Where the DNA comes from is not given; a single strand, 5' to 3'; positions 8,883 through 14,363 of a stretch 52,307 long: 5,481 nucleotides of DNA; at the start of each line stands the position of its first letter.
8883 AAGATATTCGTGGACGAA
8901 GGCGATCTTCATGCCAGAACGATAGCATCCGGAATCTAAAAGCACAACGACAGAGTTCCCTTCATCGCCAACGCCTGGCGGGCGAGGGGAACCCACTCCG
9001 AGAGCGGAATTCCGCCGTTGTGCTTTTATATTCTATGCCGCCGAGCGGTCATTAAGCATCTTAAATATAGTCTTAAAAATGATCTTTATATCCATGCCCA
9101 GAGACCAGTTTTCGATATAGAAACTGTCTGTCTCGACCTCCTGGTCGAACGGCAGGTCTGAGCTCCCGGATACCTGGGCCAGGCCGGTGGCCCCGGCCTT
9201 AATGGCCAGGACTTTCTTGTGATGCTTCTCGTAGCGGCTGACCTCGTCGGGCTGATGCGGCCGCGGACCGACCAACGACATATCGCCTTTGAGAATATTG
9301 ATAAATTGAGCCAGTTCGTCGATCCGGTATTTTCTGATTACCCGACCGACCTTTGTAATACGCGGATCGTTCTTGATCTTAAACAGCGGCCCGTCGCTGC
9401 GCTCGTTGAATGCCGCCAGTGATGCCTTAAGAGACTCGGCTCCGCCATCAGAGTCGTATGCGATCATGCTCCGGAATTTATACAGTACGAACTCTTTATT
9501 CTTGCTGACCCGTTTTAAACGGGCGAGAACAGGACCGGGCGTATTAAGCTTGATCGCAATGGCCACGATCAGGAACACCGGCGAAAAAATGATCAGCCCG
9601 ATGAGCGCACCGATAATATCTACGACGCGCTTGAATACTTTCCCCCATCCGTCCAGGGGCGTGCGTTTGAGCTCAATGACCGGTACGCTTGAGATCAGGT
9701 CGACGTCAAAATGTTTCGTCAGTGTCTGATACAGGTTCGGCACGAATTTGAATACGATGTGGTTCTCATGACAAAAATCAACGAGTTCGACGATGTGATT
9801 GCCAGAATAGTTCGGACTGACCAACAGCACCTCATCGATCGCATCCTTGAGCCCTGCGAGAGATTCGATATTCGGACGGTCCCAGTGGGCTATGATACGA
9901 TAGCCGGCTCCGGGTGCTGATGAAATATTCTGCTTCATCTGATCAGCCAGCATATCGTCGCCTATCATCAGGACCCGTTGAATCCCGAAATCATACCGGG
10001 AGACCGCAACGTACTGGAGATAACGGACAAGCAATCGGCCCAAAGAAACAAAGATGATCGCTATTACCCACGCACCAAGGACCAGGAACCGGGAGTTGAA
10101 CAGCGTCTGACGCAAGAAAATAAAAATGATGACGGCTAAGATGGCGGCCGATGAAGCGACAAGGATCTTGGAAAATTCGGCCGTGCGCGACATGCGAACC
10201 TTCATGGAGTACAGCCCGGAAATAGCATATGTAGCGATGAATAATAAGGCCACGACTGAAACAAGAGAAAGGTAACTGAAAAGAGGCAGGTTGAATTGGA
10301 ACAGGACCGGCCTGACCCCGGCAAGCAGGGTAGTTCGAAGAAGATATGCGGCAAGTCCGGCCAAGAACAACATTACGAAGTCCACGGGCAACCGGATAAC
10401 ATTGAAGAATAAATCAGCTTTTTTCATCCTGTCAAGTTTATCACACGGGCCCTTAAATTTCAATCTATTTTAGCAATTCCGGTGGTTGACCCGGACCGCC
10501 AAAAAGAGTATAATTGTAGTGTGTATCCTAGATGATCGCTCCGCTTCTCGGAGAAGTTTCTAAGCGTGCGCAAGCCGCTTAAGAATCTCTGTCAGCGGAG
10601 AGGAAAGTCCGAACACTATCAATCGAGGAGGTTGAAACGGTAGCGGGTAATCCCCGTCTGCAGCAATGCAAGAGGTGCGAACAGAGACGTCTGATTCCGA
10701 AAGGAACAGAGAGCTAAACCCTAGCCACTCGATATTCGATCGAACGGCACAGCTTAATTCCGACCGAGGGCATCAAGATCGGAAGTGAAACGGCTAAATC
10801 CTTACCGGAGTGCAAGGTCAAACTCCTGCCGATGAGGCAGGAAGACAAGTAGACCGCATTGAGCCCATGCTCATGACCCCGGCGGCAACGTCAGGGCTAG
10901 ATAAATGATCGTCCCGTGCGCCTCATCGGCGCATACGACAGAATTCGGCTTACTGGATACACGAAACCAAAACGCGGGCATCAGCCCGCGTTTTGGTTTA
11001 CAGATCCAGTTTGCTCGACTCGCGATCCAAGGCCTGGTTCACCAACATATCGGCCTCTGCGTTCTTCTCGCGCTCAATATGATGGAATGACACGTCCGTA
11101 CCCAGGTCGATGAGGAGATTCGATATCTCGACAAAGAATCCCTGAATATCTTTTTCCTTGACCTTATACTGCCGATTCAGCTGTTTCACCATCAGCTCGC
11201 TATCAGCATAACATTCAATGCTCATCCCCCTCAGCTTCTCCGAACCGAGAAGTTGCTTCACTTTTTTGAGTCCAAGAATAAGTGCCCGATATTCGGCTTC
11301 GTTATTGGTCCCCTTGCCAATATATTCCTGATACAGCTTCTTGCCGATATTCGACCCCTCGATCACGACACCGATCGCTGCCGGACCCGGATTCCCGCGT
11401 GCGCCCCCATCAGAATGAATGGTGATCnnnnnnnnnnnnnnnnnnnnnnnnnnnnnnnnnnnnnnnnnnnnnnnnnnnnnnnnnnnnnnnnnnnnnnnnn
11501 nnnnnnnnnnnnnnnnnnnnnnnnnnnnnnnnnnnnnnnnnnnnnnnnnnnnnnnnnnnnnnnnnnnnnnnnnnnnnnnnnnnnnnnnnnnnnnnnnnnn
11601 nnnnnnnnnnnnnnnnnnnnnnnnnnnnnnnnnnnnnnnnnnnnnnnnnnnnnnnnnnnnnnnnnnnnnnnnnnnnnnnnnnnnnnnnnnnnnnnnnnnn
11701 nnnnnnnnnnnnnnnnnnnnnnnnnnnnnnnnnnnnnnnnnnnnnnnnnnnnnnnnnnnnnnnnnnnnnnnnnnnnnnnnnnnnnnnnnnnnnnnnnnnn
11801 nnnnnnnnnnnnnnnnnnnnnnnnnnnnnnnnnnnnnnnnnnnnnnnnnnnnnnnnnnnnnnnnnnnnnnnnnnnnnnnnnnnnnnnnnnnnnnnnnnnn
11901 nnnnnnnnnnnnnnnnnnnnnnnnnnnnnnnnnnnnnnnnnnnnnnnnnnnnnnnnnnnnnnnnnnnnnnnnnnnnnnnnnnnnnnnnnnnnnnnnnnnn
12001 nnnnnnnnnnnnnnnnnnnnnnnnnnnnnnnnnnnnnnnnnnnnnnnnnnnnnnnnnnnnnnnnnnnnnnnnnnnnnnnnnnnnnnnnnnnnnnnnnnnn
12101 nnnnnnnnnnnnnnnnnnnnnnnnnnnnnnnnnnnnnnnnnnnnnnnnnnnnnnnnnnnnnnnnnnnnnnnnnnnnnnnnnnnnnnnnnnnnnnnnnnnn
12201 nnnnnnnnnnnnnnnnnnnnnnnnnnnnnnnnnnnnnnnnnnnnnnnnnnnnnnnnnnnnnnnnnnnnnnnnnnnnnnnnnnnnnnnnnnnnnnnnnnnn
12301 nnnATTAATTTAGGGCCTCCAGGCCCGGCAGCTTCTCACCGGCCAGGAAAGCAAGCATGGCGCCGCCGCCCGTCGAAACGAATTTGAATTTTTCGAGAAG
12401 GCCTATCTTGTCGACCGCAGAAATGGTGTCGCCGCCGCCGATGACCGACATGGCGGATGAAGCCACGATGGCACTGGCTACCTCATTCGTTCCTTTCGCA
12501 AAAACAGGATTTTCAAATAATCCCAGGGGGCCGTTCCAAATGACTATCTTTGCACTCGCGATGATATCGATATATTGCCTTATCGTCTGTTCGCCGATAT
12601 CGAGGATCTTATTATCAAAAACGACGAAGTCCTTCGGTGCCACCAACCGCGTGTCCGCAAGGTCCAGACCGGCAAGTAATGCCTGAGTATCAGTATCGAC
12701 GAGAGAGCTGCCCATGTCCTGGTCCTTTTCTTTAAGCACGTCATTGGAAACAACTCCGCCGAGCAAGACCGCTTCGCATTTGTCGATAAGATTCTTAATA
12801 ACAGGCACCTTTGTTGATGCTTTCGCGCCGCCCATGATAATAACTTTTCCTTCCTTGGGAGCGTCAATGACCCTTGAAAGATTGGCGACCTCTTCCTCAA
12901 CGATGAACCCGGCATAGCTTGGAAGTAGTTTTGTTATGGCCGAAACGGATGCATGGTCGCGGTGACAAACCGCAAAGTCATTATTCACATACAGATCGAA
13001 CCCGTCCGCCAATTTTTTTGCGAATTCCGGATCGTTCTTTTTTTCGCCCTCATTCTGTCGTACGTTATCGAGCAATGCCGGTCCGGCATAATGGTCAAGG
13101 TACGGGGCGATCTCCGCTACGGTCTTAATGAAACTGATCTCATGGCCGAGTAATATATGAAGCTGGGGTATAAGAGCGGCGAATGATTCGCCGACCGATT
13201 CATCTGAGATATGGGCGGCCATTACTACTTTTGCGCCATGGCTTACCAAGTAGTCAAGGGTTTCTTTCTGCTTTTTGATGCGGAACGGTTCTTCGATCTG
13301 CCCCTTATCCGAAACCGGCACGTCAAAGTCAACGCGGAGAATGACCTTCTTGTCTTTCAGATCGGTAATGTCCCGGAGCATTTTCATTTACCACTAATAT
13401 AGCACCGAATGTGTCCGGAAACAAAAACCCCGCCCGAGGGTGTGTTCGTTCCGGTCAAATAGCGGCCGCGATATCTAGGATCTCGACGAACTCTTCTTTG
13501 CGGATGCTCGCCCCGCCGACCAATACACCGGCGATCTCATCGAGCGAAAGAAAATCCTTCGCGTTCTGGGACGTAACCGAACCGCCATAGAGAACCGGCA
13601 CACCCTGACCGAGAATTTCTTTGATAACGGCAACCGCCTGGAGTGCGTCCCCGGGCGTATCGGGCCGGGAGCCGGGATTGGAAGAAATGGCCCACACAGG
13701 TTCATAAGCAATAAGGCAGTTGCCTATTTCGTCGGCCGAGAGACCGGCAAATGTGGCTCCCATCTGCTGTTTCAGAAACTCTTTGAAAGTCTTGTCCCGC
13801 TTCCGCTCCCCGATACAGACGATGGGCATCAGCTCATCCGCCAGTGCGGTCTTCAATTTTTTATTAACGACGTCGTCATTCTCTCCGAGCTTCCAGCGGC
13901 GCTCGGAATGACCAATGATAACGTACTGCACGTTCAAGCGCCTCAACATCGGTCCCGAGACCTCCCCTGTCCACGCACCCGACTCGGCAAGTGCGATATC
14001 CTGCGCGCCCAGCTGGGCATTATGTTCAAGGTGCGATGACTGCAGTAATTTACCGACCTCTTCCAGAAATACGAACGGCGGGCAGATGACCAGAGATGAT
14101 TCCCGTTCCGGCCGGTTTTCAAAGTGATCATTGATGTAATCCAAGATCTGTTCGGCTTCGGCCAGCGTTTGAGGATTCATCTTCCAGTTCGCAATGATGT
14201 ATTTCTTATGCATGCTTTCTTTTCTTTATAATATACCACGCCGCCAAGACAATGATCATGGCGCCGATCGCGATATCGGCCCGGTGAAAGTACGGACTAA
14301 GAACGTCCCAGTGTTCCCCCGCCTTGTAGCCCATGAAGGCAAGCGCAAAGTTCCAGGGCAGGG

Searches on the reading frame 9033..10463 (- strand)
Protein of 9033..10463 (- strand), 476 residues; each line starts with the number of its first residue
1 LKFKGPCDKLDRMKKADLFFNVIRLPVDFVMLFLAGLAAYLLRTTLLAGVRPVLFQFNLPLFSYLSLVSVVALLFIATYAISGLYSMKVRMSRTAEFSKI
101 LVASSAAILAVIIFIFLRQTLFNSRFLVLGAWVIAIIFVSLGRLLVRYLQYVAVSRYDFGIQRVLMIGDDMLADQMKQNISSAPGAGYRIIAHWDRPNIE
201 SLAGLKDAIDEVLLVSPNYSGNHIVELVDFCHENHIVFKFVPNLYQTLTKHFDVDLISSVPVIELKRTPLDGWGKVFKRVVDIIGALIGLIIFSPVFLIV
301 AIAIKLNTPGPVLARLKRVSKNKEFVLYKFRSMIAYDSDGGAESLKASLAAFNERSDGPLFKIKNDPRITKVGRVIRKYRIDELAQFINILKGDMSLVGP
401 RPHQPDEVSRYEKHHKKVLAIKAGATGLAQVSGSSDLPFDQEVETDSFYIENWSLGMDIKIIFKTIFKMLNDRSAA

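Call 13: search_protein_families(library=pfam, proteins=[window:9033-10463:-], max_evalue=0.00001)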
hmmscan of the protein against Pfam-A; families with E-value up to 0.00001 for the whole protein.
window:9033-10463:- (476 aa): 1 family
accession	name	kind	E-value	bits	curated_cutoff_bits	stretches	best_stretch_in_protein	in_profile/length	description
PF02397.22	Bac_transf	-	4.4e-60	202.7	27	1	278-470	1-178/179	Bacterial sugar transferase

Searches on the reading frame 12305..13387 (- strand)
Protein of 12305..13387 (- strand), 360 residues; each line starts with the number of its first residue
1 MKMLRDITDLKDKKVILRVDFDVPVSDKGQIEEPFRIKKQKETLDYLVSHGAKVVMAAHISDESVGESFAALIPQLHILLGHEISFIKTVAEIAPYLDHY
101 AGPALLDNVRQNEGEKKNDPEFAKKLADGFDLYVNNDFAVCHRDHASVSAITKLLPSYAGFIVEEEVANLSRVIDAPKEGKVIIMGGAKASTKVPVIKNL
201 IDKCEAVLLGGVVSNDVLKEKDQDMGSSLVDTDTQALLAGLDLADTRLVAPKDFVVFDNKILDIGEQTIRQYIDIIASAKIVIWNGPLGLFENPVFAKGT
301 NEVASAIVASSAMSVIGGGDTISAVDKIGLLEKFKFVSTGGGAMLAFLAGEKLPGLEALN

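Call 22: search_protein_families(library=pfam, proteins=[window:12305-13387:-], max_evalue=0.00001)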
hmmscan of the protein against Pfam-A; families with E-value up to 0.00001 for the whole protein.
window:12305-13387:- (360 aa): 1 family
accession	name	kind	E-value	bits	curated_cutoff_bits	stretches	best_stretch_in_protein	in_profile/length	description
PF00162.24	PGK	-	3.6e-97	326.2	27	1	6-351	3-379/379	Phosphoglycerate kinase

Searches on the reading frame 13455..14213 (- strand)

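Call 22: search_protein_families(library=pfam, proteins=[window:13455-14213:-], max_evalue=0.00001)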
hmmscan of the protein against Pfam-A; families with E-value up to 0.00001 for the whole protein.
window:13455-14213:- (252 aa): 1 family
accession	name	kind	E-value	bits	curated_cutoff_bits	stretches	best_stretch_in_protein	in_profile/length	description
PF00121.24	TIM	-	2e-68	231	20.1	1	5-248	2-244/245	Triosephosphate isomerase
